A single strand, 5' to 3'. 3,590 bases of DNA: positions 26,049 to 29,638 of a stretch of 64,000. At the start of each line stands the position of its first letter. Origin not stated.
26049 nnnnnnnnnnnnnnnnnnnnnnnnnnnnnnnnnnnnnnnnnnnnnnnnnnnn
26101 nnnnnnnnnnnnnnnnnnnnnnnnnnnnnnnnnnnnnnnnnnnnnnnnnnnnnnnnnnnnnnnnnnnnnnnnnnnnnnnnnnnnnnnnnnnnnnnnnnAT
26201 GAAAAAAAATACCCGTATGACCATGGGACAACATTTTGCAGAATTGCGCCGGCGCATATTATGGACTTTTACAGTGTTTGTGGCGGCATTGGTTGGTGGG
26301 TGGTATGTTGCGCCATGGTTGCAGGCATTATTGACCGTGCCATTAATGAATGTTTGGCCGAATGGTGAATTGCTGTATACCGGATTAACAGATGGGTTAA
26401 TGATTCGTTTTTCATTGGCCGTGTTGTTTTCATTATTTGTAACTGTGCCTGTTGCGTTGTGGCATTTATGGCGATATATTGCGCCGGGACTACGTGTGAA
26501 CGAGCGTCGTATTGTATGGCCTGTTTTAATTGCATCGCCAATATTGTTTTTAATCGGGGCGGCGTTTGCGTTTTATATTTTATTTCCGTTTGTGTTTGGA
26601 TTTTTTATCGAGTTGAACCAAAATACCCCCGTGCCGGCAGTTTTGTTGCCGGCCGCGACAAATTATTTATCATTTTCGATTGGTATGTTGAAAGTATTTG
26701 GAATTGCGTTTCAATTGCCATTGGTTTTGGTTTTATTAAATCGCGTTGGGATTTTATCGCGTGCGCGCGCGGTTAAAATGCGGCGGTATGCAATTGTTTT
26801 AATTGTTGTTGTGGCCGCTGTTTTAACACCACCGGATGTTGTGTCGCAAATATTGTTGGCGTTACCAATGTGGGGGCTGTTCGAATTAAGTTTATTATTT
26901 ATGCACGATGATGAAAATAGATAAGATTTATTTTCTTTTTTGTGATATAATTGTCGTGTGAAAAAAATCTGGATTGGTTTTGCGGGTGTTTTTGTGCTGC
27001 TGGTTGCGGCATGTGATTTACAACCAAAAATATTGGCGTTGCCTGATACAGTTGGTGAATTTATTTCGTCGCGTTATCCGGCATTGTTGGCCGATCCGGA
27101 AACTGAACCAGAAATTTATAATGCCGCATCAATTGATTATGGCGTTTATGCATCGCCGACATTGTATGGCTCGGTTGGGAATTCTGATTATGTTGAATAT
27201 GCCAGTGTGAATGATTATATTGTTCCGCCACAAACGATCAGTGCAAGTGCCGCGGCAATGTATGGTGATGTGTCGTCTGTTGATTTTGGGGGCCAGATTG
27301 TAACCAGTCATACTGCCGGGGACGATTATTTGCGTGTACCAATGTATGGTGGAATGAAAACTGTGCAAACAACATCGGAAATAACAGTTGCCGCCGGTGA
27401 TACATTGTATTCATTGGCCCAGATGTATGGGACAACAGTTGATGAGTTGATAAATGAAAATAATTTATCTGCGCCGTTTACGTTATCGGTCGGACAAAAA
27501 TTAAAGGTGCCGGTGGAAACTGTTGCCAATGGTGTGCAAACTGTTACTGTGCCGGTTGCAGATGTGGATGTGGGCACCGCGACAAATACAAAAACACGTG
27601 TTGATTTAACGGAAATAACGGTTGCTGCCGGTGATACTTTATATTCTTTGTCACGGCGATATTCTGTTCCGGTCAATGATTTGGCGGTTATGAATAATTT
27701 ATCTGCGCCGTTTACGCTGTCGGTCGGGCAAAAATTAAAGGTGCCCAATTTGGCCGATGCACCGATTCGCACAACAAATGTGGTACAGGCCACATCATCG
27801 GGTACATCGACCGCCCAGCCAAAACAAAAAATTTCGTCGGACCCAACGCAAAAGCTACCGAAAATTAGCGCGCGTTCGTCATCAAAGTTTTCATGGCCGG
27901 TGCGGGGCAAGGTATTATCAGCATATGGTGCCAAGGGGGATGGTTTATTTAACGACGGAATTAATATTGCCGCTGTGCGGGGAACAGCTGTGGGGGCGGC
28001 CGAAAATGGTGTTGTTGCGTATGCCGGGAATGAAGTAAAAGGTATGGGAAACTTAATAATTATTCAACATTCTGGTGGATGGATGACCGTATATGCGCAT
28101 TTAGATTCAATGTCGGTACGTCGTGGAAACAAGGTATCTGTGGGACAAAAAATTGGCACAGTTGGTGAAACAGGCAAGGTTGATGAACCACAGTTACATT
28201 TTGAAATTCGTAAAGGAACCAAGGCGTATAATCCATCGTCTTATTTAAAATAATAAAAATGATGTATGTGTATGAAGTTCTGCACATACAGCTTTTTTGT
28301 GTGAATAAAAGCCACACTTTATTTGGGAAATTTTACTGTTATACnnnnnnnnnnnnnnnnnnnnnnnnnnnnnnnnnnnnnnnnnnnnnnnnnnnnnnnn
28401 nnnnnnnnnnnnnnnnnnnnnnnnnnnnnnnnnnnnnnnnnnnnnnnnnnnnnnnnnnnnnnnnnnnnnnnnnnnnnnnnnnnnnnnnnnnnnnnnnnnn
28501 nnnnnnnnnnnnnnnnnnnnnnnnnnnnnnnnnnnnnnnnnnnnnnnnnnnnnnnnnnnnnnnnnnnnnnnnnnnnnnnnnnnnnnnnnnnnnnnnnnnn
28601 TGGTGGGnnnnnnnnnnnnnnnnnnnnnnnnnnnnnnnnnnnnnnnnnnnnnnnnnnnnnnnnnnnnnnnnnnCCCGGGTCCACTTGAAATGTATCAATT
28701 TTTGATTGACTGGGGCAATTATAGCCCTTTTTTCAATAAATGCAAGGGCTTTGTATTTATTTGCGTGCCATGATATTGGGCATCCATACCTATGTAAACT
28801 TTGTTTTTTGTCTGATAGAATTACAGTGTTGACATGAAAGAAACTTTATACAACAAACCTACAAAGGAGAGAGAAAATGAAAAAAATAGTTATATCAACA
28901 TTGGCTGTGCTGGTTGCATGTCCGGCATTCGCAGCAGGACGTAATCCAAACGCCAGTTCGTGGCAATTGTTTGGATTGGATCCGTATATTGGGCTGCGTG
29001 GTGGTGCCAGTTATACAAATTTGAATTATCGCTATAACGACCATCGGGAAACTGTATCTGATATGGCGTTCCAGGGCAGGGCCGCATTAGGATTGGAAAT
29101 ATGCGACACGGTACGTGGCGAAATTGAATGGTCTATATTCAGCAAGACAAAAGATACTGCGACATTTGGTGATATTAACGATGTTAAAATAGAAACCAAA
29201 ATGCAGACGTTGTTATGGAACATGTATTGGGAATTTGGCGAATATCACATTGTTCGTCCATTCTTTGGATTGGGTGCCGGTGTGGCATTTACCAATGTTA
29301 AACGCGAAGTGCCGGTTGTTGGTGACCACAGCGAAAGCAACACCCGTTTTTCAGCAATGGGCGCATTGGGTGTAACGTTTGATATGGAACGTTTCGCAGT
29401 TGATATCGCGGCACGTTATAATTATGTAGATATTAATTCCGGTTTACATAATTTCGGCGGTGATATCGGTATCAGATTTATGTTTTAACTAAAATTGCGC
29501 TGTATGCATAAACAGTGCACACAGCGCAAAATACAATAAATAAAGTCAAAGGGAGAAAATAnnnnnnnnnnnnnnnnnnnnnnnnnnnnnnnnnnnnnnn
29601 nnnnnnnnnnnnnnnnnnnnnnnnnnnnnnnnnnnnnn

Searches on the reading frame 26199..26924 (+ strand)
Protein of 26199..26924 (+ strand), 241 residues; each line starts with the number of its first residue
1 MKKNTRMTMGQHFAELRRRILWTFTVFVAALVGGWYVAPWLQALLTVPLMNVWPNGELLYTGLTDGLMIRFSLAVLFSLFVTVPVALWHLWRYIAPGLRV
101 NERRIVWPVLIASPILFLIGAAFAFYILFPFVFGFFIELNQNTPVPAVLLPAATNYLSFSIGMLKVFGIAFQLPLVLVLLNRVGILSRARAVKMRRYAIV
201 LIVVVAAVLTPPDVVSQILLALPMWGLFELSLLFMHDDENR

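Call 64: search_protein_families(library=pfam, proteins=[window:26199-26924:+], max_evalue=0.0001)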
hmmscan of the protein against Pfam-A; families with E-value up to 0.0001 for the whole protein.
window:26199-26924:+ (241 aa): 1 family
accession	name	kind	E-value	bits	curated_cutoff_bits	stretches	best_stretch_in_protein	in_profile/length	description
PF00902.23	TatC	-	5.9e-60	203.1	25.1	1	11-223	1-208/208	Sec-independent protein translocase protein (TatC)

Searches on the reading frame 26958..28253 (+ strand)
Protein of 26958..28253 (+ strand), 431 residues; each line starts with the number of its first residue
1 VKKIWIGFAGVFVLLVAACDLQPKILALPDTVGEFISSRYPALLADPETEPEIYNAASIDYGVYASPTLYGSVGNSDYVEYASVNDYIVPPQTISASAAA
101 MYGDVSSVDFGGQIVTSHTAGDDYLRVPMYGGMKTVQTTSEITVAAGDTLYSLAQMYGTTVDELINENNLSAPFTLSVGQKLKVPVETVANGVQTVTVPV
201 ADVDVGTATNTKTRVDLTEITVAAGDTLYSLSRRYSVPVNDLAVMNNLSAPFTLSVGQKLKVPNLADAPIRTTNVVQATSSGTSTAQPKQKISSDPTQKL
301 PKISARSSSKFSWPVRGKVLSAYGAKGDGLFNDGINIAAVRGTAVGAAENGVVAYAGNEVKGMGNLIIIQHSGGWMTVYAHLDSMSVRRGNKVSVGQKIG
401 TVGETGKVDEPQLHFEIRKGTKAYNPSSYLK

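Call 64: search_protein_families(library=pfam, proteins=[window:26958-28253:+], max_evalue=0.0001)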
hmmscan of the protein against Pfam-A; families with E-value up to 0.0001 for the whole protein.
window:26958-28253:+ (431 aa): 3 families
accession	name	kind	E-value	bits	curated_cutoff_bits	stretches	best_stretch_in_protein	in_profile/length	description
PF01476.26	LysM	-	4.6e-31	106.9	20.9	2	142-185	1-43/43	LysM domain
PF01551.29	Peptidase_M23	-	6e-31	106.9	28.7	1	331-426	2-96/96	Peptidase family M23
PF23472.1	LysM2_CERK1_LYK3_4_5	-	6.2e-05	23.3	27.4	0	137-186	3-55/56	LYK3/4/5 LysM2 domain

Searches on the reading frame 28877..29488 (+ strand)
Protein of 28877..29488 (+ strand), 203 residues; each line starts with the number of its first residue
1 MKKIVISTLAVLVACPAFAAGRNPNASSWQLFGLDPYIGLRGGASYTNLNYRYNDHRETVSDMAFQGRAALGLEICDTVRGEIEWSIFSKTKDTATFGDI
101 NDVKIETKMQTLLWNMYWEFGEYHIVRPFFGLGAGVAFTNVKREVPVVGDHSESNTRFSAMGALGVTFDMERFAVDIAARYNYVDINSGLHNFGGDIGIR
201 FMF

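Call 64: search_protein_families(library=pfam, proteins=[window:28877-29488:+], max_evalue=0.0001)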
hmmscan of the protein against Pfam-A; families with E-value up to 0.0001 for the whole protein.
window:28877-29488:+ (203 aa): 1 family
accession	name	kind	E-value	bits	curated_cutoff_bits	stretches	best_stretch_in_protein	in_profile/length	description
PF13505.12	OMP_b-brl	-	2.6e-10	41.2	28.7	1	12-188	8-157/175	Outer membrane protein beta-barrel domain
